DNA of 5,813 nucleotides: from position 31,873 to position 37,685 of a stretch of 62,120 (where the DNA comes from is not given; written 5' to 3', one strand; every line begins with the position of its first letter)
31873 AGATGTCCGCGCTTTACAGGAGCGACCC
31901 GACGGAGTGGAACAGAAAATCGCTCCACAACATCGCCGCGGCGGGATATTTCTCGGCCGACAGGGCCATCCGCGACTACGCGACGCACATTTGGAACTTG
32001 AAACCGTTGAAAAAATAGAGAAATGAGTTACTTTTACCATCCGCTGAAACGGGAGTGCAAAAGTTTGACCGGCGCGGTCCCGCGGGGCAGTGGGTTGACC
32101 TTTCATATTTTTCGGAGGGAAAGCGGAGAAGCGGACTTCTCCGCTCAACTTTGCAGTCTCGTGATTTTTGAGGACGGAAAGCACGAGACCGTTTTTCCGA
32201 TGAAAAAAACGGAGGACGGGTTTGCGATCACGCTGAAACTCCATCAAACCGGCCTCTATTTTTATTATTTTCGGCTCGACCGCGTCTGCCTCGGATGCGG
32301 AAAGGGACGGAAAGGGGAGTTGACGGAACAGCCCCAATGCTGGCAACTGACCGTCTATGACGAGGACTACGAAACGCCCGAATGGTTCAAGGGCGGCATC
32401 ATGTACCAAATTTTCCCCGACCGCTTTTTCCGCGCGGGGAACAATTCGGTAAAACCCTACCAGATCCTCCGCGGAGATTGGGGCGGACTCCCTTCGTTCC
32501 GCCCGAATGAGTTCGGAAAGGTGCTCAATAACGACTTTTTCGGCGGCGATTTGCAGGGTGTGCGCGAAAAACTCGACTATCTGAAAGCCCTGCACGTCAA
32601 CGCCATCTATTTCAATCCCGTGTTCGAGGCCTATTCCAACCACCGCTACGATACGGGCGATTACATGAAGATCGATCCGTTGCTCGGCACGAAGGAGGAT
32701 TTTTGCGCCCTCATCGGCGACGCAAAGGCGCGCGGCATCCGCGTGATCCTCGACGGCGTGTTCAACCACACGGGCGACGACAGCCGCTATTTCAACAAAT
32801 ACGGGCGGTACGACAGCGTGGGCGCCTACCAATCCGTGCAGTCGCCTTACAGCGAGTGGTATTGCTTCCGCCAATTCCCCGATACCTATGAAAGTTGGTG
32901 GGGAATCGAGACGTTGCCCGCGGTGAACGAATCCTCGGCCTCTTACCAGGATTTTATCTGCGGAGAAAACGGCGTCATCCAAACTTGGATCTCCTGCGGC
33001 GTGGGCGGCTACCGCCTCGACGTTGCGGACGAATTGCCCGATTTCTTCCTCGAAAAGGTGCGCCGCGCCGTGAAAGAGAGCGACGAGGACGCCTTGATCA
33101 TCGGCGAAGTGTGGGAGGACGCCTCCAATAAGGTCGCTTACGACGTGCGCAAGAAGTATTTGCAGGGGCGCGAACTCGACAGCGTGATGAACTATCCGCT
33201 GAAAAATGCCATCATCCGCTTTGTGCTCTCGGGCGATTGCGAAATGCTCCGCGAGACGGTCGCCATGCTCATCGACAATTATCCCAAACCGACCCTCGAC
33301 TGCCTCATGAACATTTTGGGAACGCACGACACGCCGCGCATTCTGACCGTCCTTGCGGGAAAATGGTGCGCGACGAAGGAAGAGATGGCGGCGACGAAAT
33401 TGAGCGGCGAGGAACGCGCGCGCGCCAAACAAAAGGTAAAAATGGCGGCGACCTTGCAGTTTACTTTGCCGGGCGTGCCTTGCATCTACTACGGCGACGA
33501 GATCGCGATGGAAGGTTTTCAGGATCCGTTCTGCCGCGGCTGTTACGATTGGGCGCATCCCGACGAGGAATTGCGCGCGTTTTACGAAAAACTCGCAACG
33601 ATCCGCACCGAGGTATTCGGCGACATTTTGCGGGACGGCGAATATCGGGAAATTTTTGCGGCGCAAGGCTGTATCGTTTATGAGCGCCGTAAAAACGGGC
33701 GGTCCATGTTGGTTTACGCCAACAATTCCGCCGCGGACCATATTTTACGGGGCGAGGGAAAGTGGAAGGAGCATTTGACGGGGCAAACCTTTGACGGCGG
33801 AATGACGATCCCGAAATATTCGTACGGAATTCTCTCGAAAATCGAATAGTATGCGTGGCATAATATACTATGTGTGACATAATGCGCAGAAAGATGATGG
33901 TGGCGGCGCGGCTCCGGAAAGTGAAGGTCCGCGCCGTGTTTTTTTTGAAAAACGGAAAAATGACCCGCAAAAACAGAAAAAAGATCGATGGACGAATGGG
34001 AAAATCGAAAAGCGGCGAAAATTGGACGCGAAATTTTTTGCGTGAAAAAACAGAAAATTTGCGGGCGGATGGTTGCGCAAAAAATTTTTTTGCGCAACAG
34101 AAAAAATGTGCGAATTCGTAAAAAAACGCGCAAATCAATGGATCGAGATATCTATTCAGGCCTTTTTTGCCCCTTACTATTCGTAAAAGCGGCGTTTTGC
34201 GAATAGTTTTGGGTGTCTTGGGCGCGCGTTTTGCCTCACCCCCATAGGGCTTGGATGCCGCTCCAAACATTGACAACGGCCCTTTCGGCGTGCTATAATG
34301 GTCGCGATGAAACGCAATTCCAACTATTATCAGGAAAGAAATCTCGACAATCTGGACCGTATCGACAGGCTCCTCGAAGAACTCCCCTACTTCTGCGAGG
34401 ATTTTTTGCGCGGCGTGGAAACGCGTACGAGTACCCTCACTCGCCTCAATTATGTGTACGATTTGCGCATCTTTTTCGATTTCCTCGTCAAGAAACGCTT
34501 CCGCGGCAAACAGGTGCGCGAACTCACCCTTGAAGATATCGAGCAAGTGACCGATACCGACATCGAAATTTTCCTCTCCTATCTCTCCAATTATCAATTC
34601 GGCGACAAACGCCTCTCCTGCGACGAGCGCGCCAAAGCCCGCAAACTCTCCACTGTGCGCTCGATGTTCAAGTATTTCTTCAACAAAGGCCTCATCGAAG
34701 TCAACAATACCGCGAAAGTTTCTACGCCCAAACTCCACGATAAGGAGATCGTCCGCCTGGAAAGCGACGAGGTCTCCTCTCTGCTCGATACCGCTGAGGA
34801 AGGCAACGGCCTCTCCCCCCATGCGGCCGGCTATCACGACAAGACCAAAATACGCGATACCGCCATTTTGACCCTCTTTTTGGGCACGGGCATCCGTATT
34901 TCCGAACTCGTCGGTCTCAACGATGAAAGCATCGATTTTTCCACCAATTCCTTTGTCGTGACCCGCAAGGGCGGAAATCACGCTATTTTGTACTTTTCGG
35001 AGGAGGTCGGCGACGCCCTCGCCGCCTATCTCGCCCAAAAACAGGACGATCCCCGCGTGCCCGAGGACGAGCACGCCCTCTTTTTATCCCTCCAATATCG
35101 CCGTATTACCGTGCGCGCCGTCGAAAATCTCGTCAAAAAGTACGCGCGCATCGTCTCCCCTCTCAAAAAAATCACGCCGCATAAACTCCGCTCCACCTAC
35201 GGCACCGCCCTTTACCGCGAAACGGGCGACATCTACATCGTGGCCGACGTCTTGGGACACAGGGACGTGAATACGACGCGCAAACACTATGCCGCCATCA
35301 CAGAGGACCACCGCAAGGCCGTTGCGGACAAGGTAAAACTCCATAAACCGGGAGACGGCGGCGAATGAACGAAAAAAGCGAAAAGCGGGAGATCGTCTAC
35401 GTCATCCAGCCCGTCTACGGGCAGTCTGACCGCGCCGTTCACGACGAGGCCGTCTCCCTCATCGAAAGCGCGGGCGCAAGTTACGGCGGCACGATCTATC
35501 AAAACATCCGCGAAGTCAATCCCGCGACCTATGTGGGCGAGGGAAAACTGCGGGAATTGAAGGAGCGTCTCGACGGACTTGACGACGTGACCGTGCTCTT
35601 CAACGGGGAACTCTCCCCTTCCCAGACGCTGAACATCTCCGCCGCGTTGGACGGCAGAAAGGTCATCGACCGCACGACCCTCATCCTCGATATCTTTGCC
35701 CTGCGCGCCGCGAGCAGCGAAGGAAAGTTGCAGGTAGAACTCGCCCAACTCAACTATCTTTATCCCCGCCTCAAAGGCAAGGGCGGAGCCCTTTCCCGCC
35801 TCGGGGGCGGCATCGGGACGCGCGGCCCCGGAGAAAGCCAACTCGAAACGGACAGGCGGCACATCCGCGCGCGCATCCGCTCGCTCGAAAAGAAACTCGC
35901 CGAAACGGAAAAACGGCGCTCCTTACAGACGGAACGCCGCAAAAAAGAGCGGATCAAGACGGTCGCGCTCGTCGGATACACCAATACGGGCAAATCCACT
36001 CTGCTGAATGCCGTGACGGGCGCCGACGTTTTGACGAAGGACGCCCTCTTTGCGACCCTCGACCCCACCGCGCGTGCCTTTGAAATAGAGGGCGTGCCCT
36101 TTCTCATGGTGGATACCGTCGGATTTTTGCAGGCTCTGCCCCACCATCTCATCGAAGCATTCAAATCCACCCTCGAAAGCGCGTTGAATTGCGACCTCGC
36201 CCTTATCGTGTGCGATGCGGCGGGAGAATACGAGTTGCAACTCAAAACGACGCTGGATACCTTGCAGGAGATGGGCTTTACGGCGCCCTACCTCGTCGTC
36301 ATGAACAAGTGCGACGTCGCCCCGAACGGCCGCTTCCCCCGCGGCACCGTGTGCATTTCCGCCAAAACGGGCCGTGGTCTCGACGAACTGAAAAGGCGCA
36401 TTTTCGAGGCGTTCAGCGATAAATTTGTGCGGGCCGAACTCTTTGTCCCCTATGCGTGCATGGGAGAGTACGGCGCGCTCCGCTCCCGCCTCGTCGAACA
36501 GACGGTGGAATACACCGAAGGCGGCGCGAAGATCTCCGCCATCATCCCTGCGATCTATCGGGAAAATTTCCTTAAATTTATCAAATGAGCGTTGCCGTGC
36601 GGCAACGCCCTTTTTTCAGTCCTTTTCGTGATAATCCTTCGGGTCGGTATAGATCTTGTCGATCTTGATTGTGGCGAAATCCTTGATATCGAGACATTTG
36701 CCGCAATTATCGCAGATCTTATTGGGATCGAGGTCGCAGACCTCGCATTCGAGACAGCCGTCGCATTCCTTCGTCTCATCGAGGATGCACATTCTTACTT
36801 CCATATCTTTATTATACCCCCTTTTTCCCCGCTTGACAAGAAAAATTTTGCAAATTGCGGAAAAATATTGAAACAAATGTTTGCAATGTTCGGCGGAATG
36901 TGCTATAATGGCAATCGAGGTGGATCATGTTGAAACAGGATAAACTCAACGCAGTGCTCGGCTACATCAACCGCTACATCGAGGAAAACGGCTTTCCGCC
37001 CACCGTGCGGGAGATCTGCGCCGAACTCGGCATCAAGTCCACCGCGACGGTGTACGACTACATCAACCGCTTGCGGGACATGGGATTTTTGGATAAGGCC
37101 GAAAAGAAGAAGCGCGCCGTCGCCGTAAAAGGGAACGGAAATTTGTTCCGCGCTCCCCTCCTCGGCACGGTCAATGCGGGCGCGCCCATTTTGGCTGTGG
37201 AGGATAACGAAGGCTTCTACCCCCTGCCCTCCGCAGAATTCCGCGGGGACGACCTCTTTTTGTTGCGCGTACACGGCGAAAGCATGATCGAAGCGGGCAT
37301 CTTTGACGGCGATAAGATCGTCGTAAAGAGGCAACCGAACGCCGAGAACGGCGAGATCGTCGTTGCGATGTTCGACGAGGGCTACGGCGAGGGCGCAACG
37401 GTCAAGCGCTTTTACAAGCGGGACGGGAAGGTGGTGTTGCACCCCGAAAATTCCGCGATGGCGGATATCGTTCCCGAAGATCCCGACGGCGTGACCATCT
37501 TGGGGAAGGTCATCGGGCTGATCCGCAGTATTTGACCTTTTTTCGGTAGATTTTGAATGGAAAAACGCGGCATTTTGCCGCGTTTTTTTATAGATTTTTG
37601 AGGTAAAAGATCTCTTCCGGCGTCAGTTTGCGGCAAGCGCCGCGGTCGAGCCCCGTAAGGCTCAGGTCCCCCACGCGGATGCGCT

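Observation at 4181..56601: Six copies of a conserved ~28-nt AT-rich composite-palindrome motif (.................-N4-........), each co-oriented with the local genes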

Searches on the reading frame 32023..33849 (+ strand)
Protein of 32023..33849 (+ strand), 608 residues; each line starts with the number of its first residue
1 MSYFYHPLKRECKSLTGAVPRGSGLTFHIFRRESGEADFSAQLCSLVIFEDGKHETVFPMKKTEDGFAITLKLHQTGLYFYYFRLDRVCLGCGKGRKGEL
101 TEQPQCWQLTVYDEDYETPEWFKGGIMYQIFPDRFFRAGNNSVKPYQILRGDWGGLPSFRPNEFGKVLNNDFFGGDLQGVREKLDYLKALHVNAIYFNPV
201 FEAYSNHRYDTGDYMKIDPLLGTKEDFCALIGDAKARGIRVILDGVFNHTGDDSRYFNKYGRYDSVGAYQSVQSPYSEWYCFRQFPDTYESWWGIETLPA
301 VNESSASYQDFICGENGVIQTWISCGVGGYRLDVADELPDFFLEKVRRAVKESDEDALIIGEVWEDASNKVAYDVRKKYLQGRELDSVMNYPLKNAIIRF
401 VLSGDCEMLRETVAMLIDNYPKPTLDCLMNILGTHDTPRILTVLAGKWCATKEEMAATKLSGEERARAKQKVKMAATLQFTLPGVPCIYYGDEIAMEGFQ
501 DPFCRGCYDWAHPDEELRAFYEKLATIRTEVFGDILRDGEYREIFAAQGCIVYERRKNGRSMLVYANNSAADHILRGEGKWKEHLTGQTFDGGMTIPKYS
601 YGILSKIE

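Call 27: search_protein_families(library=pfam, proteins=[window:32023-33849:+])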
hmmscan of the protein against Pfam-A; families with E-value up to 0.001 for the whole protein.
window:32023-33849:+ (608 aa): 1 family
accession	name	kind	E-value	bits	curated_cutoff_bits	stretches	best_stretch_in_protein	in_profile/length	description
PF00128.31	Alpha-amylase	-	8.6e-58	197.1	22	1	129-583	1-392/446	Alpha amylase, catalytic domain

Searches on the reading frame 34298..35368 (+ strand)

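Call 27: search_protein_families(library=pfam, proteins=[window:34298-35368:+])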
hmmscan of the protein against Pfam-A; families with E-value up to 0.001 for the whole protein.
window:34298-35368:+ (356 aa): 3 families
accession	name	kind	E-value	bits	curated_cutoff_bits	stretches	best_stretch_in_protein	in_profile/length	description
PF00589.27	Phage_integrase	-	3.4e-29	102.3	27.1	1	153-336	2-170/172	Phage integrase family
PF02899.23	Phage_int_SAM_1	-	8.2e-07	29.7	22.3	1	41-127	11-79/83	Phage integrase, N-terminal SAM-like domain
PF13495.12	Phage_int_SAM_4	-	0.00062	20.6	27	0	44-132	14-79/85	Phage integrase, N-terminal SAM-like domain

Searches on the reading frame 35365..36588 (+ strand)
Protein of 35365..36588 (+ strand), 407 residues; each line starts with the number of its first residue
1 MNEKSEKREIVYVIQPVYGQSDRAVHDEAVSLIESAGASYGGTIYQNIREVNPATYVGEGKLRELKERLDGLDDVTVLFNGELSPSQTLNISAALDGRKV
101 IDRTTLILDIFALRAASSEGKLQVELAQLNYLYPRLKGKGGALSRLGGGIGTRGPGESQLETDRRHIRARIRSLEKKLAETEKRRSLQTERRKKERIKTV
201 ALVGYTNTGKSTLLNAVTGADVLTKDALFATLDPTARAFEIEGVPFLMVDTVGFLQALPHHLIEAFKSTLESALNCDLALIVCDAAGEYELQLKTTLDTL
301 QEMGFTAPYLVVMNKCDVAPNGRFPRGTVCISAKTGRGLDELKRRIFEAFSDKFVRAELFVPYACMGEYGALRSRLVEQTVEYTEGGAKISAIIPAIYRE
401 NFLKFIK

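Call 47: search_protein_families(library=pfam, proteins=[window:35365-36588:+], max_evalue=0.01)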
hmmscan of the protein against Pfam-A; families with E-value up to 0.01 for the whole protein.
window:35365-36588:+ (407 aa): 11 families
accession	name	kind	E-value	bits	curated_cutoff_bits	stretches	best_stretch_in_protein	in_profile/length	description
PF16360.10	GTP-bdg_M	-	1.5e-30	106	29.5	1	114-192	1-79/79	GTP-binding GTPase Middle Region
PF13167.11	GTP-bdg_N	-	1e-23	84.1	25.4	1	27-112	5-89/89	GTP-binding GTPase N-terminal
PF01926.29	MMR_HSR1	-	6.1e-21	75.1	21.9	1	199-315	1-113/113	50S ribosome-binding GTPase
PF02421.24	FeoB_N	-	1.8e-07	31.3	27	1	199-321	2-120/156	Ferrous iron transport protein B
PF00009.33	GTP_EFTU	-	2.1e-07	31.1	26.5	1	268-365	85-166/188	Elongation factor Tu GTP binding domain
PF00350.29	Dynamin_N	-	1.6e-05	25.4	27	1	200-235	1-36/168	Dynamin family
PF16897.10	MMR_HSR1_Xtn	-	0.00016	22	35.2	1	297-349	46-103/106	C-terminal region of MMR_HSR1 domain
PF03193.22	RsgA_GTPase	-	0.00068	19.9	30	0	166-224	74-133/174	RsgA GTPase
PF02492.25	cobW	-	0.00083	19.4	20.7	0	244-321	84-158/180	CobW/HypB/UreG, nucleotide-binding domain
PF25683.1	URGCP_GTPase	-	0.0072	15.5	55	0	186-219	178-211/396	URGCP-like GTPase domain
PF08477.19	Roc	-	0.0096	16.6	27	0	200-317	2-119/119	Ras of Complex, Roc, domain of DAPkinase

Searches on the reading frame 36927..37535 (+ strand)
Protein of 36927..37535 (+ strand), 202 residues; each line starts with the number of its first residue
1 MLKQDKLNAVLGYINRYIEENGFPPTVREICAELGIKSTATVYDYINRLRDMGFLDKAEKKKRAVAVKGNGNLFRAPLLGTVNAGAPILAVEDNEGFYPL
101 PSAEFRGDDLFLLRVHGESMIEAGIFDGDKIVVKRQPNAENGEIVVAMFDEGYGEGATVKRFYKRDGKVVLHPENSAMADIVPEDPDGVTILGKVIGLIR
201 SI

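Call 47: search_protein_families(library=pfam, proteins=[window:36927-37535:+], max_evalue=0.01)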
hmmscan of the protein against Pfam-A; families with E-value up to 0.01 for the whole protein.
window:36927-37535:+ (202 aa): 10 families
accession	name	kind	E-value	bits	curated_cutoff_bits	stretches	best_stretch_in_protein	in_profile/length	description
PF00717.28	Peptidase_S24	-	3.5e-31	107.7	23.3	1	77-196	1-116/116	Peptidase S24-like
PF01726.22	LexA_DNA_bind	-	6.6e-13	48.7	23.7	1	9-64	10-65/65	LexA DNA binding domain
PF13730.12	HTH_36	-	0.00089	19.5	25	1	9-55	9-55/55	Helix-turn-helix domain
PF13551.12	HTH_29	-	0.0019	18.7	28.1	1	26-53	14-40/64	Winged helix-turn helix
PF08279.18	HTH_11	-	0.0029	17.9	25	1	24-54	15-44/55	HTH domain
PF01978.25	TrmB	-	0.0038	17.5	25.6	1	26-63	24-60/68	Sugar-specific transcriptional regulator TrmB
PF13518.12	HTH_28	-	0.0052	17.3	25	1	26-54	14-41/52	Helix-turn-helix domain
PF13463.12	HTH_27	-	0.0054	17.4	22.2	1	26-67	20-62/68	Winged helix DNA-binding domain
PF06056.18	Terminase_5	-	0.0062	16.9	20.3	0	26-51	15-39/58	Putative ATPase subunit of terminase (gpP-like)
PF01022.26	HTH_5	-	0.0095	16.2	22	0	26-57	17-47/47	Bacterial regulatory protein, arsR family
